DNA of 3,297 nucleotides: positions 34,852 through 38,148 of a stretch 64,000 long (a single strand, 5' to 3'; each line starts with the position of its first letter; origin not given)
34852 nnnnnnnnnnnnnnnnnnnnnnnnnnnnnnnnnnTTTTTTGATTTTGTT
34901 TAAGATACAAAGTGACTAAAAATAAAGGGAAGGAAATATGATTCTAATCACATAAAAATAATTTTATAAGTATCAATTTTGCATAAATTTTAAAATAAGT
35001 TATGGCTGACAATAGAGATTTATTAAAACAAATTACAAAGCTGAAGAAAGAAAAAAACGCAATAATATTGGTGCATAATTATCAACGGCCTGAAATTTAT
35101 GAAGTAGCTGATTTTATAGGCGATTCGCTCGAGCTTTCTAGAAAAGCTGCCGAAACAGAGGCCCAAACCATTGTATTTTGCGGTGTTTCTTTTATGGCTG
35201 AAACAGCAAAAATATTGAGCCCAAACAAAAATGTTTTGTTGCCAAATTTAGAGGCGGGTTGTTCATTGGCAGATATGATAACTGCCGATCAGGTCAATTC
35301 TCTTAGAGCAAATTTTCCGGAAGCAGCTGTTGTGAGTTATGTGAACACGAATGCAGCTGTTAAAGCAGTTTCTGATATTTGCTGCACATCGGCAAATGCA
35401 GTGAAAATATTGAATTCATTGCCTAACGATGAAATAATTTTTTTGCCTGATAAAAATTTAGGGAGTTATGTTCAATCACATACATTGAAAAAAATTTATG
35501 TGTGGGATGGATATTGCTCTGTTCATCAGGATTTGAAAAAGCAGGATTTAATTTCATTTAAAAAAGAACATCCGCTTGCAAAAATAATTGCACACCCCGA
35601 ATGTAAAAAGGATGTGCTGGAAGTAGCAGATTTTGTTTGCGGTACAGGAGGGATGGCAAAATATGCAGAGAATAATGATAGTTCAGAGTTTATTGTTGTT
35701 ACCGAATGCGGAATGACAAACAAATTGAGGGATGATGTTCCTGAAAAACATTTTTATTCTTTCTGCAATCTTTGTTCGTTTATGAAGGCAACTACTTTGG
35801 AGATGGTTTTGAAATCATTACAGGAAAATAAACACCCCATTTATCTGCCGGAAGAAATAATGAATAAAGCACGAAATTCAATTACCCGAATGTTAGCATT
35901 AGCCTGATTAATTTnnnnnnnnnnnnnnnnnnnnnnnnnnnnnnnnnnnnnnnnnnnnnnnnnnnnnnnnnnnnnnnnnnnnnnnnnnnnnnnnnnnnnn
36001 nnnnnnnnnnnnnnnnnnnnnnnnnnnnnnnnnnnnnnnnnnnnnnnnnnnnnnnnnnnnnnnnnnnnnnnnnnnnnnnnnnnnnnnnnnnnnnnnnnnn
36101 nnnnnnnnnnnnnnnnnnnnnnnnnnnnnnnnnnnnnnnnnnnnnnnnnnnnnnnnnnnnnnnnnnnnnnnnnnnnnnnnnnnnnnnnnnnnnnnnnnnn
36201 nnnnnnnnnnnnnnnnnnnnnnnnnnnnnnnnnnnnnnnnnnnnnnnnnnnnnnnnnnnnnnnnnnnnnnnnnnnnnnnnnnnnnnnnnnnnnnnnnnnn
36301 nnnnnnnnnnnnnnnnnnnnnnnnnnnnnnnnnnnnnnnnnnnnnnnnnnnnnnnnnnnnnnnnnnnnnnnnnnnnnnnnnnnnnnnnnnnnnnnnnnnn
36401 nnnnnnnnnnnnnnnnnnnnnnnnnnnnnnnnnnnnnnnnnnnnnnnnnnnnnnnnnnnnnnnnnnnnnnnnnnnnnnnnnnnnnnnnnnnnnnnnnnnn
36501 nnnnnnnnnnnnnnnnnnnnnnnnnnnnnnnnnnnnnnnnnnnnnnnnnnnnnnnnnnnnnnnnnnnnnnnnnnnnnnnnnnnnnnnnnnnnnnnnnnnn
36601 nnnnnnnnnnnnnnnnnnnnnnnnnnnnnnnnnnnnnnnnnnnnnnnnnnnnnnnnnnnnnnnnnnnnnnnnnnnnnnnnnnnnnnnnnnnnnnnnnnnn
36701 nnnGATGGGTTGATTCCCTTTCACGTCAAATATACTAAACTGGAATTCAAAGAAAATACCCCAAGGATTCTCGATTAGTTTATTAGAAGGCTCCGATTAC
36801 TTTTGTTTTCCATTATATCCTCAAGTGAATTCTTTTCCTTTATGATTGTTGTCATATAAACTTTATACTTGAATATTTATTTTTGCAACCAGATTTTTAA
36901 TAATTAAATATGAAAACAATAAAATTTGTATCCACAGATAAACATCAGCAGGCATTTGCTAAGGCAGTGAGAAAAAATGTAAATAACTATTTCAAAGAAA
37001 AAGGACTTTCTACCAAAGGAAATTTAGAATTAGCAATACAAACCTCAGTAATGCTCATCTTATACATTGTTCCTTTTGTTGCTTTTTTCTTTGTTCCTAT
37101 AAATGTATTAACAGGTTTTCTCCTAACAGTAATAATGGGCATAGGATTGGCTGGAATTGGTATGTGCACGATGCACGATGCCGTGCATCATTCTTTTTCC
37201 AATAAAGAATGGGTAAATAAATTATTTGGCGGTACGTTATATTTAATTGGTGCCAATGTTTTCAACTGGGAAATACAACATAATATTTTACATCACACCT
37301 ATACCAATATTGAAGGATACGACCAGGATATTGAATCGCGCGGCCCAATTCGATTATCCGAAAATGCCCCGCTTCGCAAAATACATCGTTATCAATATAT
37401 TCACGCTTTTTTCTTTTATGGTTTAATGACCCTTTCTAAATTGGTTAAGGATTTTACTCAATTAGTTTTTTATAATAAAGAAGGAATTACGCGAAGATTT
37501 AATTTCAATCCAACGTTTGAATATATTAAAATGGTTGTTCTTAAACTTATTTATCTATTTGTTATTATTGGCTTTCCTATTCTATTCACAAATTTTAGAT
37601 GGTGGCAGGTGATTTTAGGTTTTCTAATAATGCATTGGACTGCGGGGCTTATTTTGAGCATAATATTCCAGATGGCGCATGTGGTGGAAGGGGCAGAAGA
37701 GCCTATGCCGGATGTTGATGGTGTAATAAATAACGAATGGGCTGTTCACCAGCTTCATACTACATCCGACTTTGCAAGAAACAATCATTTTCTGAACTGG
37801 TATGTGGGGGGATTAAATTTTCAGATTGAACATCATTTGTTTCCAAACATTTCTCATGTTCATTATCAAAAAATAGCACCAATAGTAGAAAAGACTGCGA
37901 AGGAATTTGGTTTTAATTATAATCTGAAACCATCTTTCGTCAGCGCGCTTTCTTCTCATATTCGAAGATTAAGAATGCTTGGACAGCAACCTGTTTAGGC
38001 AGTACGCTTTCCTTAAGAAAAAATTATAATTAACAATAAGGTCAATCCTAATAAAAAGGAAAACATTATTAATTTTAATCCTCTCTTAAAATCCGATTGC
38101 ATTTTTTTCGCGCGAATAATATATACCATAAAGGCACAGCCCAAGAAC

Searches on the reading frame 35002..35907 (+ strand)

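Call 7: search_protein_families(library=pfam, proteins=[window:35002-35907:+])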
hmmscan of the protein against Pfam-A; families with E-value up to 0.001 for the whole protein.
window:35002-35907:+ (301 aa): 2 families
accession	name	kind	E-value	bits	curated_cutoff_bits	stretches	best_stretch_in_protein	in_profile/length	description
PF02445.21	NadA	-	7.3e-122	406.5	27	1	10-299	2-295/295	Quinolinate synthetase A protein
PF16992.11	RNA_pol_RpbG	-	0.00046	20.7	27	0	6-76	34-104/119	DNA-directed RNA polymerase, subunit G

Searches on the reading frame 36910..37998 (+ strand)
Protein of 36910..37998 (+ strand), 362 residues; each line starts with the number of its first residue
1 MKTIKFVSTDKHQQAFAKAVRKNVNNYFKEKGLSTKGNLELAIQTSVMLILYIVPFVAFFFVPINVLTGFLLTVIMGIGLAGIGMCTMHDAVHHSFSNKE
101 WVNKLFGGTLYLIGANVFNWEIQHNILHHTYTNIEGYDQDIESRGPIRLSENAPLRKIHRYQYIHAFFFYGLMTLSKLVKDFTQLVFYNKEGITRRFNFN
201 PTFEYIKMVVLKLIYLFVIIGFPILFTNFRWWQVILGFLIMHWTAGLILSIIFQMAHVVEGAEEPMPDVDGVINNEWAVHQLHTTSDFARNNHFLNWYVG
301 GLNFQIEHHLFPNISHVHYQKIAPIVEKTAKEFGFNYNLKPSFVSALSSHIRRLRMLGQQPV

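Call 7: search_protein_families(library=pfam, proteins=[window:36910-37998:+])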
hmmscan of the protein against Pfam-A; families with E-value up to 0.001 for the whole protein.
window:36910-37998:+ (362 aa): 1 family
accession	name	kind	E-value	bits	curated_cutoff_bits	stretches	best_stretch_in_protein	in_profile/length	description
PF00487.30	FA_desaturase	-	5.6e-34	118.5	29.7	1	70-338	6-250/253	Fatty acid desaturase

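Call 9: search_protein_families(library=ncbifam, proteins=[window:36910-37998:+], max_evalue=0.01)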
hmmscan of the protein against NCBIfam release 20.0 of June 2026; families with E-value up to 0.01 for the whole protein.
window:36910-37998:+ (362 aa): 3 families
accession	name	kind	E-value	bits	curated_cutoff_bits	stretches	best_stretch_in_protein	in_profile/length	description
NF052549.1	FAdesatDesBBac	equivalog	4.8e-08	32.7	500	1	48-340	36-299/340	Delta(10) desaturase DesB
NF052548.1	FAdesatDesABac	equivalog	0.00018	20.7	500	1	45-321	24-287/328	Delta(5) desaturase DesA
NF045688.1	BCarotHydoxCrtR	equivalog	0.0047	16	475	0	36-169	20-144/297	beta-carotene hydroxylase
